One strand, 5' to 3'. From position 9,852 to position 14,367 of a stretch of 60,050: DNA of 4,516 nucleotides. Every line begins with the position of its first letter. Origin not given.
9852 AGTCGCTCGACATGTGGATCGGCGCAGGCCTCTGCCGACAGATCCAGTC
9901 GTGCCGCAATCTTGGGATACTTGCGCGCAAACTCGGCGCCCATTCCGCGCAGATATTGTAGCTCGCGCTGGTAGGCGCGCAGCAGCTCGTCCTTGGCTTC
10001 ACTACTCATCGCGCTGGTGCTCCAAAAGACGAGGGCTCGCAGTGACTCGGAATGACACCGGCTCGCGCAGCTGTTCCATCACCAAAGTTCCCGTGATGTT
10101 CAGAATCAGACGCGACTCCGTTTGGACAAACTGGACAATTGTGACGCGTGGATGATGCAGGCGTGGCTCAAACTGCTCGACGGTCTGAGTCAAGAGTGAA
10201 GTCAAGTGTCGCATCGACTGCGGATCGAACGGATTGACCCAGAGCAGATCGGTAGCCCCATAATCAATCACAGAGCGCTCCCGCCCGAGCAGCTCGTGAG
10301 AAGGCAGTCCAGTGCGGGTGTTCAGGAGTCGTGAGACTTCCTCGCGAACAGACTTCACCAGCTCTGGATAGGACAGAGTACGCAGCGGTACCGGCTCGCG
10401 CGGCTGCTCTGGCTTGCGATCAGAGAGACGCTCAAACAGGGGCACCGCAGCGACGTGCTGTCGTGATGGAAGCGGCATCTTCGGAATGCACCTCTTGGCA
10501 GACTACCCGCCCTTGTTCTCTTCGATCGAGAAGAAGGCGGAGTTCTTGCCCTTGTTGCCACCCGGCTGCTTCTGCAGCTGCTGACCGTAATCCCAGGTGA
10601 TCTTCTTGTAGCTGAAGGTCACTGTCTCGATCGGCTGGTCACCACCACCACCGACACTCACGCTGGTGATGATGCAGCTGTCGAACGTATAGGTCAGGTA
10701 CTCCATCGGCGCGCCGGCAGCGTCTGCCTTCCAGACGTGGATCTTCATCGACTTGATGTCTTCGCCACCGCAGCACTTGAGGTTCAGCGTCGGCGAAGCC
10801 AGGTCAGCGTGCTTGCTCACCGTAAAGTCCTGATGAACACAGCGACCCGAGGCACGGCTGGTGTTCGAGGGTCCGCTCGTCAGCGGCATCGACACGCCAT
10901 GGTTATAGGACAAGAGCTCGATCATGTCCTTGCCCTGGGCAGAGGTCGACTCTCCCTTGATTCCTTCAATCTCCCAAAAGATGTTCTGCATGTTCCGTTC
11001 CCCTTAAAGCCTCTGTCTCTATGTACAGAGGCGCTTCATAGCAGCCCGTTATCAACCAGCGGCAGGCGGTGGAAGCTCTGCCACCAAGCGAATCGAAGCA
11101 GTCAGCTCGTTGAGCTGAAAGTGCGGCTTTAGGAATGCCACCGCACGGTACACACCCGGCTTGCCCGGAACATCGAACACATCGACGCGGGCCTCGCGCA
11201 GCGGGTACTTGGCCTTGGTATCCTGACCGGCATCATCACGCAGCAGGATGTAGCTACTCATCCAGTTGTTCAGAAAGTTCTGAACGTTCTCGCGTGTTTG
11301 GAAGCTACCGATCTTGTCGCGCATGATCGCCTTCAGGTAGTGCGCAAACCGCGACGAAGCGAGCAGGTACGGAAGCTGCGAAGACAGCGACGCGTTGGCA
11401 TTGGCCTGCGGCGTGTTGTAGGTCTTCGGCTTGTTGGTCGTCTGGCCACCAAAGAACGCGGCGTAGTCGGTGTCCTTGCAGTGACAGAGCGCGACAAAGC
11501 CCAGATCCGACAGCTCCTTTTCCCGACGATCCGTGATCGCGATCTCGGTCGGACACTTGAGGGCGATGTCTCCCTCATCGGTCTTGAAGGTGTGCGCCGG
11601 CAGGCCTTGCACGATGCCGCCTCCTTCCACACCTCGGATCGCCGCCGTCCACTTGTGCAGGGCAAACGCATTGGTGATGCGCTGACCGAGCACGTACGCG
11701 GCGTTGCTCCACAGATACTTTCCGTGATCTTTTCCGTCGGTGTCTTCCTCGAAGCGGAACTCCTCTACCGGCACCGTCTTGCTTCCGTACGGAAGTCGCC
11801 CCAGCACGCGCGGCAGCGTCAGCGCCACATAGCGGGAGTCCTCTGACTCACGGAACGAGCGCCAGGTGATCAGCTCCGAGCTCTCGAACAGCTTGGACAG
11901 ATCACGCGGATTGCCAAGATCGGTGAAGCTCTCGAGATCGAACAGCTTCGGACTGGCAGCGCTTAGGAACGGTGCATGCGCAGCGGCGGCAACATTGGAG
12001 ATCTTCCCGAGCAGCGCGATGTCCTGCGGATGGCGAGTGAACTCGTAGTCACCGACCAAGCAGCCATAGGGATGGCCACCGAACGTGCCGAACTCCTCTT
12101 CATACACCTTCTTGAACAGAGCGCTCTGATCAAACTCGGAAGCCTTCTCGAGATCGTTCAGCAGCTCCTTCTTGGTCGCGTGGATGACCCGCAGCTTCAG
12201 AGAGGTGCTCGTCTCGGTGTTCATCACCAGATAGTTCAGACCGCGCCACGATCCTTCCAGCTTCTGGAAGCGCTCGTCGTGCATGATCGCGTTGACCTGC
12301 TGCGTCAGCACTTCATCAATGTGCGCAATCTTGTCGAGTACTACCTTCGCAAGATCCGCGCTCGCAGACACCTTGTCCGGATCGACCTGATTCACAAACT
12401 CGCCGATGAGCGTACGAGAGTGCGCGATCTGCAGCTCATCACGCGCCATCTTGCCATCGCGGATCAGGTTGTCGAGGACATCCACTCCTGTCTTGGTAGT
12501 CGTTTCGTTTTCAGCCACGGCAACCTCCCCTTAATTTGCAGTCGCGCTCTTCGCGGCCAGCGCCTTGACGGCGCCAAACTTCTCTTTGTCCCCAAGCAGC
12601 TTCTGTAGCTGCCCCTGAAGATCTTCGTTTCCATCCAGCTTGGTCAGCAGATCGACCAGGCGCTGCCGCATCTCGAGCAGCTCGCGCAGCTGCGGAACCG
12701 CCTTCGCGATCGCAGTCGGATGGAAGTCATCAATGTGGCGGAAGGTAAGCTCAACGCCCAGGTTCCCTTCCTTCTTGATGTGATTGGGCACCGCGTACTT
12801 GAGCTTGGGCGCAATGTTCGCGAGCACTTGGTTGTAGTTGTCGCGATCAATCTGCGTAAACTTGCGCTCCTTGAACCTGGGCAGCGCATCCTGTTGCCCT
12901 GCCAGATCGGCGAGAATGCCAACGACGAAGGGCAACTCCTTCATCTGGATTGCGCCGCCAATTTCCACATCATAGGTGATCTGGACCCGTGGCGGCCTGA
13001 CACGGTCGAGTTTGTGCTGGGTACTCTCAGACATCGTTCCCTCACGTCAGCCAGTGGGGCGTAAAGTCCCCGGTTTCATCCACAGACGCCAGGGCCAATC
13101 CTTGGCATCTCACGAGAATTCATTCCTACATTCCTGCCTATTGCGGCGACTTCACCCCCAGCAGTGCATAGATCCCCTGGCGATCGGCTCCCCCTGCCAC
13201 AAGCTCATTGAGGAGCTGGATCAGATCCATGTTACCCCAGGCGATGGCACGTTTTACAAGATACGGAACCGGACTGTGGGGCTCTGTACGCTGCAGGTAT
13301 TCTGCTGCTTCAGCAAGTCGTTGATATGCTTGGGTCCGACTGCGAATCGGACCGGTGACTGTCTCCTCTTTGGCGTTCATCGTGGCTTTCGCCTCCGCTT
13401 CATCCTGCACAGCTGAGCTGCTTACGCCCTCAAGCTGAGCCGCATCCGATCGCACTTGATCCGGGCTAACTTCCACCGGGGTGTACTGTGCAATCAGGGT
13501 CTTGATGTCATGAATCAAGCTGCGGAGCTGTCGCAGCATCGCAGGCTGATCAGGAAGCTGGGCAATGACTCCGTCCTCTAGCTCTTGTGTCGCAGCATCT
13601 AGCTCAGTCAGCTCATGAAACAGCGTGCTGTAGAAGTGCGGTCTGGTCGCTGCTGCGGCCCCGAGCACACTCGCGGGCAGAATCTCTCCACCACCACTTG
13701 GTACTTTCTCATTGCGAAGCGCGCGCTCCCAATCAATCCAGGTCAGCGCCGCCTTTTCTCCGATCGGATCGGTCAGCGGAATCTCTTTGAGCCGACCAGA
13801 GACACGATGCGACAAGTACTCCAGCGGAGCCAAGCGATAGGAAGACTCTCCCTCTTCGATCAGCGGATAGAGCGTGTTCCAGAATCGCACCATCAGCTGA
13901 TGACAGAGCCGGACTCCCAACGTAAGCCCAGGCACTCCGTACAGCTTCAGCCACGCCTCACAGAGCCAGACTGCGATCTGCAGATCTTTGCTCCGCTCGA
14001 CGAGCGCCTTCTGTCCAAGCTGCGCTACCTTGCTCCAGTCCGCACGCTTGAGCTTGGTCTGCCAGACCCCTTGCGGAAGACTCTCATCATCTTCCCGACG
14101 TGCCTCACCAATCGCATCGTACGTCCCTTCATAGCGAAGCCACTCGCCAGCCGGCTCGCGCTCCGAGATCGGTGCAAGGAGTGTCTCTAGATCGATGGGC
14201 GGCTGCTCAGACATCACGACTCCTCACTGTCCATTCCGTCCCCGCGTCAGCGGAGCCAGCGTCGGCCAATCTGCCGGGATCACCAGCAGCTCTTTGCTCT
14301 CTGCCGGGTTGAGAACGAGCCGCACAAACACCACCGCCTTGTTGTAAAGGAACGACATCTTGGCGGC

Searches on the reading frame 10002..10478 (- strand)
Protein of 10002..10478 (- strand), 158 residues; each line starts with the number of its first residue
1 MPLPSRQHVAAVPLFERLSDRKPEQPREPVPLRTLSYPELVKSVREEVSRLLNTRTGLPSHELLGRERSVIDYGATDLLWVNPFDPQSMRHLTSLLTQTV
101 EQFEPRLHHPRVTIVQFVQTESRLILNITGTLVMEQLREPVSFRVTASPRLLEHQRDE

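Call 51: search_protein_families(library=pfam, proteins=[window:10002-10478:-], max_evalue=0.001)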
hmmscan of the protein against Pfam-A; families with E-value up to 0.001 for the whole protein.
window:10002-10478:- (158 aa): 1 family
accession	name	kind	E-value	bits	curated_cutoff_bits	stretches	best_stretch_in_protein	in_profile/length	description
PF04965.19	GPW_gp25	-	2.3e-11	43.8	27.2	1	40-135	3-94/96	Baseplate wedge protein gp25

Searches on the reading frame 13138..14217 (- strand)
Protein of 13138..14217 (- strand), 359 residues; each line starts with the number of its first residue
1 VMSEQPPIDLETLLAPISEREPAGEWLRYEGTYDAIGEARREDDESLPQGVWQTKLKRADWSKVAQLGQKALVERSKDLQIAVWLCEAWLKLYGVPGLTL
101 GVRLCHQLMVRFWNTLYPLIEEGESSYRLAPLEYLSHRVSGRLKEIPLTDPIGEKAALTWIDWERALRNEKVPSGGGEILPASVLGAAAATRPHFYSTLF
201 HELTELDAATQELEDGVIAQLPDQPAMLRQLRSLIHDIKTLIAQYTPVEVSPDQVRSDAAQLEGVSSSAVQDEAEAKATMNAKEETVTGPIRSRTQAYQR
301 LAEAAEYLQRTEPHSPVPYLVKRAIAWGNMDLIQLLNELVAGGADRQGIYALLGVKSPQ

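Call 51: search_protein_families(library=pfam, proteins=[window:13138-14217:-], max_evalue=0.001)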
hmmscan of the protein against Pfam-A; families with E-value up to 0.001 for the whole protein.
window:13138-14217:- (359 aa): 1 family
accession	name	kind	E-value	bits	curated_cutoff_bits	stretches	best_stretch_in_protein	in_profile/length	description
PF06812.17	ImpA_N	-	3.1e-35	121.3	26.9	1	14-136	1-118/119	ImpA, N-terminal, type VI secretion system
